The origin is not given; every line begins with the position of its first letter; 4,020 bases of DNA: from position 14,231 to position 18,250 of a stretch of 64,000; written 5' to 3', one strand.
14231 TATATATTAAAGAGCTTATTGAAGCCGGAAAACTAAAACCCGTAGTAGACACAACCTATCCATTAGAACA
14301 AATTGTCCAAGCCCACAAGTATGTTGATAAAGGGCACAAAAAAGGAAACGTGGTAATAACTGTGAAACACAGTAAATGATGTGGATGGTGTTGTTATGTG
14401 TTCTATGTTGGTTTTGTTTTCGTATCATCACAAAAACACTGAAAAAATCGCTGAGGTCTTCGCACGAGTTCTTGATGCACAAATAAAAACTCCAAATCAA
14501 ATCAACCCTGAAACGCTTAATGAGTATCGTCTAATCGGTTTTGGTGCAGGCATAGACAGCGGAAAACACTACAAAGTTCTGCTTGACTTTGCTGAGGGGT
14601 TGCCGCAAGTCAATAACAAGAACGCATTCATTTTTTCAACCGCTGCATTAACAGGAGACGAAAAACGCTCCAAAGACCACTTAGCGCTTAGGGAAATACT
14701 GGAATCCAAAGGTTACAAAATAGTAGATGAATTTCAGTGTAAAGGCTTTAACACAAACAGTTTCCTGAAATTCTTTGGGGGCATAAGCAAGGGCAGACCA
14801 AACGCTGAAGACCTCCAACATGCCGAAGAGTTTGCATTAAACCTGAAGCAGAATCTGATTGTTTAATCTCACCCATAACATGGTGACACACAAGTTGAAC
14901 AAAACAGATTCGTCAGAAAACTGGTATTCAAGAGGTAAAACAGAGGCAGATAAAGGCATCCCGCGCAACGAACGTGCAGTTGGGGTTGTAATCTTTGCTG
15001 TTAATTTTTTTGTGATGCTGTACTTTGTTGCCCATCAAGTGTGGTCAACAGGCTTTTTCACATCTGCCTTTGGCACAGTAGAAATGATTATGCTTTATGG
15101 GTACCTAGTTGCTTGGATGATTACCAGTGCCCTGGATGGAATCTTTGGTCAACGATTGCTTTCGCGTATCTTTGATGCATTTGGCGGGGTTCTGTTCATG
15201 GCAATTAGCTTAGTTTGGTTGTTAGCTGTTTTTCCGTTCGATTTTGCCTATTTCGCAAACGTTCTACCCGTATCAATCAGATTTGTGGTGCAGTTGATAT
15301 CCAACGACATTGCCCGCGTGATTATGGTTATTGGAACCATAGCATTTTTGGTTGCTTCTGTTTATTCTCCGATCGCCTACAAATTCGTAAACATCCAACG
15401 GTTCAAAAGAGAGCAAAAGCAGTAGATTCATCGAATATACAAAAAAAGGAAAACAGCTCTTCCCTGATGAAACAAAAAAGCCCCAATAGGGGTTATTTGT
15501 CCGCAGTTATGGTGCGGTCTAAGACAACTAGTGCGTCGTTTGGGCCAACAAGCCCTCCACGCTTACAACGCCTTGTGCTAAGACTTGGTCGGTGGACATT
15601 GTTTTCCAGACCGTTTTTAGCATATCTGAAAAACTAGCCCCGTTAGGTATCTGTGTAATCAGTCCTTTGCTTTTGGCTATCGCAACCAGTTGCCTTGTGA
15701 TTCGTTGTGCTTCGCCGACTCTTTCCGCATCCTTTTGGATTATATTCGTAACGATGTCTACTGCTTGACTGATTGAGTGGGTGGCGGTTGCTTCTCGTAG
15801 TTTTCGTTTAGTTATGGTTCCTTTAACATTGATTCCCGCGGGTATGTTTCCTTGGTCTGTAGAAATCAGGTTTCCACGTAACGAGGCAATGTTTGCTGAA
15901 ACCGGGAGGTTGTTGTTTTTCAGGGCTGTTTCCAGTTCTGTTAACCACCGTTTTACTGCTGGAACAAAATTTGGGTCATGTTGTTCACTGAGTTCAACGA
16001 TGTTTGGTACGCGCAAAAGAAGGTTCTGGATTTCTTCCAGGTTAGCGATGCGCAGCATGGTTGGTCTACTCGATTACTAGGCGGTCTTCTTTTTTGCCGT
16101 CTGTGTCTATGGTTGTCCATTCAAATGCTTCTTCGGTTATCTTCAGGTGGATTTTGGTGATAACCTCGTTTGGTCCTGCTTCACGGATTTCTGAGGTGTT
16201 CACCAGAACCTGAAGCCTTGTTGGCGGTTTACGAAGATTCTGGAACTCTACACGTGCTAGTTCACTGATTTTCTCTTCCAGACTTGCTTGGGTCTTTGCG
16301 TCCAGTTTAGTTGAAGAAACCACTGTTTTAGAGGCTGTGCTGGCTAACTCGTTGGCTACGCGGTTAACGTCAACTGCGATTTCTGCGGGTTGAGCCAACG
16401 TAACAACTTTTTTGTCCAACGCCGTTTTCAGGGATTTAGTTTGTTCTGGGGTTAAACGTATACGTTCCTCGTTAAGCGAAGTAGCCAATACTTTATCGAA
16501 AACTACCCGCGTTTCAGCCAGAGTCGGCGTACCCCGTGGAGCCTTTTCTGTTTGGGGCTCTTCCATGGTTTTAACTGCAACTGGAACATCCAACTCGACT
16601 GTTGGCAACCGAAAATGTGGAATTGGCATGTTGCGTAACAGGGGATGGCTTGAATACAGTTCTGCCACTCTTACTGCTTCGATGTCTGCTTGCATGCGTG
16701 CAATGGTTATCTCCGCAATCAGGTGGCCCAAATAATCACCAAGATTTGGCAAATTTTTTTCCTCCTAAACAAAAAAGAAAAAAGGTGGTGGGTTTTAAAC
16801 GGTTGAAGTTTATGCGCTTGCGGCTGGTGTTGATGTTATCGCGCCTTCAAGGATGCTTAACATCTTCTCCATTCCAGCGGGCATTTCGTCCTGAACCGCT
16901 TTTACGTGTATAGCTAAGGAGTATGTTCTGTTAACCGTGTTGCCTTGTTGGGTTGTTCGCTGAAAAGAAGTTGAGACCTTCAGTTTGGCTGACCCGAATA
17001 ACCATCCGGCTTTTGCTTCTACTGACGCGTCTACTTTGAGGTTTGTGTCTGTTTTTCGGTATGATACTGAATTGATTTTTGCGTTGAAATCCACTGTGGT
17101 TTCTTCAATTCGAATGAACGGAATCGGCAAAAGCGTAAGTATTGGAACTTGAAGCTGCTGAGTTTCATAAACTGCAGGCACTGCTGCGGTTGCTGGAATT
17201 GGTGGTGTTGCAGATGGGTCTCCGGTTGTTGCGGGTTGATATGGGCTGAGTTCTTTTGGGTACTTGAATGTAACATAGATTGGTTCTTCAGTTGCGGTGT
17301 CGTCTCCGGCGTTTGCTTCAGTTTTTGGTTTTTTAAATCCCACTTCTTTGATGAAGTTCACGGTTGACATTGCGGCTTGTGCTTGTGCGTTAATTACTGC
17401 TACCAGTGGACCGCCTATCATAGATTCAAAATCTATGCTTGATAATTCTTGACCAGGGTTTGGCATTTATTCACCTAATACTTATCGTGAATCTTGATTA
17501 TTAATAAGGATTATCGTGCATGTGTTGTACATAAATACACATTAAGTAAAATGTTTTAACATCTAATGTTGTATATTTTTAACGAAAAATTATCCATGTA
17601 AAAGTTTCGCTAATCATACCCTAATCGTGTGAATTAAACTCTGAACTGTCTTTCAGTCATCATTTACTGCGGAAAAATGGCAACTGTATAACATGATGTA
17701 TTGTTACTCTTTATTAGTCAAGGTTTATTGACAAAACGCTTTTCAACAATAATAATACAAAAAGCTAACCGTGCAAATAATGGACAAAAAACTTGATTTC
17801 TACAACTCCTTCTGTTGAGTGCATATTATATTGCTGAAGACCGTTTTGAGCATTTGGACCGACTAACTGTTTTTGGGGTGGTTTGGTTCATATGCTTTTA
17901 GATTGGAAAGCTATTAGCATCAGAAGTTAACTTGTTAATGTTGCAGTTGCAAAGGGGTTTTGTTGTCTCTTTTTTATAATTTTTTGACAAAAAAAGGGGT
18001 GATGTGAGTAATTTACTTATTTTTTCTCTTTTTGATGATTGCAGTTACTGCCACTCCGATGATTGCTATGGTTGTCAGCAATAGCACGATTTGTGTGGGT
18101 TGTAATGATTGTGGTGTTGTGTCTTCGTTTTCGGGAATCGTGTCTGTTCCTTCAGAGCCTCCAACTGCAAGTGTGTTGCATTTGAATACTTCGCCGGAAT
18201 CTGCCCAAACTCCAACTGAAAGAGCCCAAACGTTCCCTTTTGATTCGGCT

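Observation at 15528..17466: Compact three-gene operon of unknown function built around a paralogous 'MPNxG ... PIP(H)FR' protein pair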

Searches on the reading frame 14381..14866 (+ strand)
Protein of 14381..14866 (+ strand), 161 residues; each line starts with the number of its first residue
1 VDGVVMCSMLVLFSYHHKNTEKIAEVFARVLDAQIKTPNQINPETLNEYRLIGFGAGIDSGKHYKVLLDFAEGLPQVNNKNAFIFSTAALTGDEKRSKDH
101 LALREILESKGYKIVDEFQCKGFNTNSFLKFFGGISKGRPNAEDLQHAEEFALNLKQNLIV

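Call 37: search_protein_families(library=pfam, proteins=[window:14381-14866:+], max_evalue=0.01)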
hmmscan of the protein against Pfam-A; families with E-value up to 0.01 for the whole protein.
window:14381-14866:+ (161 aa): 2 families
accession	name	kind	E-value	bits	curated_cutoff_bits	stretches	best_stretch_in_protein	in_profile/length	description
PF12641.12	Flavodoxin_3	-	3.9e-08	33.7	27.5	1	10-135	1-124/160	Flavodoxin domain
PF12724.12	Flavodoxin_5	-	2.7e-06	28.2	27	1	10-105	1-98/145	Flavodoxin domain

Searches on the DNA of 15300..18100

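Call 86: search_rna_families(source=window, start=15300, end=18100, threshold=evalue, max_evalue=1)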
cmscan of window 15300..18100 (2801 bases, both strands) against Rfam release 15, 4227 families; matches with E-value up to 1: 0.
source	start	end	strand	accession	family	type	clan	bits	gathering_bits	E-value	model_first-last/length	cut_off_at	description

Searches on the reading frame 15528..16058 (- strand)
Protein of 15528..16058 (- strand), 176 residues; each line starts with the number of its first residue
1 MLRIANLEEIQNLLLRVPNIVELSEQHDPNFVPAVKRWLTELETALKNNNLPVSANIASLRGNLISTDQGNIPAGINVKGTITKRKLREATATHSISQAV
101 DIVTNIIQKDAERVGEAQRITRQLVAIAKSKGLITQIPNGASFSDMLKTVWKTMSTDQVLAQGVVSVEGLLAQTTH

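Call 4: search_protein_families(library=pfam, proteins=[window:15528-16058:-], max_evalue=10)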
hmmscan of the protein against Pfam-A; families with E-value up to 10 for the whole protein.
window:15528-16058:- (176 aa): 2 families
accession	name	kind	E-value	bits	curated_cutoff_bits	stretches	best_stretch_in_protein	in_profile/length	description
PF18003.7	DUF3823_C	-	0.0054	17.8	27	1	63-121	6-63/103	Domain of unknown function (DUF3823_C)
PF02141.26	DENN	-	0.097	13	23.4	1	128-159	3-34/186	DENN (AEX-3) domain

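Call 5: search_protein_families(library=ncbifam, proteins=[window:15528-16058:-], max_evalue=10)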
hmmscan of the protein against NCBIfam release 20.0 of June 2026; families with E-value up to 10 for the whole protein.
window:15528-16058:- (176 aa): 0 families

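Call 6: search_protein_families(library=padloc, proteins=[window:15528-16058:-], max_evalue=10)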
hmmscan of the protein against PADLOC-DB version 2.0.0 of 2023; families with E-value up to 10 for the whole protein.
window:15528-16058:- (176 aa): 1 family
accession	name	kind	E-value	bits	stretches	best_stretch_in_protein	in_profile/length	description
PDLC00353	PtuB1|PtuB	-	0.0039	15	1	76-149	122-194/196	Unknown function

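Call 14: find_homologous_proteins(query=window:15528-16058:-)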
Query window:15528-16058:- (176 aa): 35 proteins with E <= 0.001 among 166 candidates.
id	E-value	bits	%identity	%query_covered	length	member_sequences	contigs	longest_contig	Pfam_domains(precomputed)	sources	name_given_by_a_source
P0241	2.0e-104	364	100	100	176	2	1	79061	-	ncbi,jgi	ncbi:MAG: hypothetical protein WC325_00180 [Candidatus Bathyarchaeia archaeon]|jgi:hypothetical prot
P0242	9.5e-87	307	85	98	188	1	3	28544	-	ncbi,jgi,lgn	jgi:hypothetical protein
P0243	6.7e-76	272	77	98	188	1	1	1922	-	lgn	-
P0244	9.1e-72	258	70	98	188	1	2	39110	-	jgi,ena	-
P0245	2.8e-71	257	73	98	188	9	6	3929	-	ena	-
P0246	2.4e-70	254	70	98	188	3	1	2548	-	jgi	jgi:hypothetical protein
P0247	7.5e-70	252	68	98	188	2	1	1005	-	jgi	jgi:hypothetical protein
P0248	9.0e-70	252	72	98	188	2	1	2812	-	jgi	jgi:hypothetical protein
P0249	2.2e-69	250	67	98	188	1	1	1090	-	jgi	jgi:hypothetical protein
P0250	2.3e-69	250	70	98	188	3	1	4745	-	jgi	jgi:hypothetical protein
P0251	1.0e-68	248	70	98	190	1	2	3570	-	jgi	jgi:hypothetical protein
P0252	1.6e-67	244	70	98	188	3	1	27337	-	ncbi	-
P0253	5.6e-67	243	67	98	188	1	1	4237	-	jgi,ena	-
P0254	6.1e-67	242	66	98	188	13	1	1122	-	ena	-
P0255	4.2e-66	240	67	98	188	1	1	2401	-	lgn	-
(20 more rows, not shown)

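Call 48: search_solved_structures(query=A3, max_evalue=10)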
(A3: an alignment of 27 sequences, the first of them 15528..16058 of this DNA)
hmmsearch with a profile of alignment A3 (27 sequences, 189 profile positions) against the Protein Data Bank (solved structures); distinct sequences matched with E-value up to 10: 7.
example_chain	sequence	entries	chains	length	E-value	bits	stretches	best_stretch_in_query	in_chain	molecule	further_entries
3mpp_G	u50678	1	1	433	0.77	12.6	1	97-184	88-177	Botulinum neurotoxin type G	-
2vxr_A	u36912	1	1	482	1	12.2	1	97-184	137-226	BOTULINUM NEUROTOXIN TYPE G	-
5h7a_C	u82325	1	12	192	1.1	12.1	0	7-37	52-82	Immunoglobulin G-binding protein A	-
5h79_D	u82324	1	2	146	1.3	11.8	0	7-37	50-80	Immunoglobulin G-binding protein A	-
5h7b_A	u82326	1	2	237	1.7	11.5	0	7-37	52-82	Immunoglobulin G-binding protein A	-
9cc5_A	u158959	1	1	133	3.5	10.5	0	84-119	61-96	Amylin-NHO-22 Binder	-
8w6e_A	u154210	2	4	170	4.2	10.2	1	82-127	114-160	HBC599 in complex with wFAP1.1 | wFAP1.1 structure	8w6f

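Call 50: search_protein_families(library=phrogs, proteins=[window:15528-16058:-], max_evalue=1)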
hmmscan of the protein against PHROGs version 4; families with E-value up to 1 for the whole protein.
window:15528-16058:- (176 aa): 0 families

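Call 78: search_protein_families(library=pfam, alignment_id=A3, max_evalue=1)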
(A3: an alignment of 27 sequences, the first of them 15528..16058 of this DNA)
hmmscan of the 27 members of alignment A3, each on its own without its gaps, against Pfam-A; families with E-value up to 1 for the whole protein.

A. member 1, window:15528-16058:- (176 aa): 2 families
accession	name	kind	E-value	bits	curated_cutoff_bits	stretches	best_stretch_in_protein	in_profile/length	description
PF18003.7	DUF3823_C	-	0.0054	17.8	27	1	63-121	6-63/103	Domain of unknown function (DUF3823_C)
PF02141.26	DENN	-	0.097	13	23.4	0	128-159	3-34/186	DENN (AEX-3) domain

B. families by the number of members that match (of 27 scanned): 26 families (the first 25 are shown)
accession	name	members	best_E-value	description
PF12308.13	Noelin-1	8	0.00039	Neurogenesis glycoprotein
PF14868.11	DUF4487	6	0.0034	Domain of unknown function (DUF4487)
PF02141.26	DENN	4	0.097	DENN (AEX-3) domain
PF18003.7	DUF3823_C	2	0.0054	Domain of unknown function (DUF3823_C)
PF15683.10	TDRP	1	0.021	Testis development-related protein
PF01544.23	CorA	1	0.03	CorA-like Mg2+ transporter protein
PF04499.20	SAPS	1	0.031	SIT4 phosphatase-associated protein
PF19342.4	MGP3_C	1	0.04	MGP3 C-terminal domain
PF08152.18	GUCT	1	0.043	GUCT (NUC152) domain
PF09735.14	Nckap1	1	0.046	Nck-associated protein 1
PF07094.16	DUF1357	1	0.048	Protein of unknown function (DUF1357)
PF22000.2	DUF6929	1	0.058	Family of unknown function (DUF6929)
PF16299.10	DUF4941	1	0.063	Domain of unknown function (DUF4941)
PF22230.1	Csx1_CARF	1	0.071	CRISPR system endoribonuclease Csx1, CARF domain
PF12491.13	ApoB100_C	1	0.071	Apolipoprotein B100 C terminal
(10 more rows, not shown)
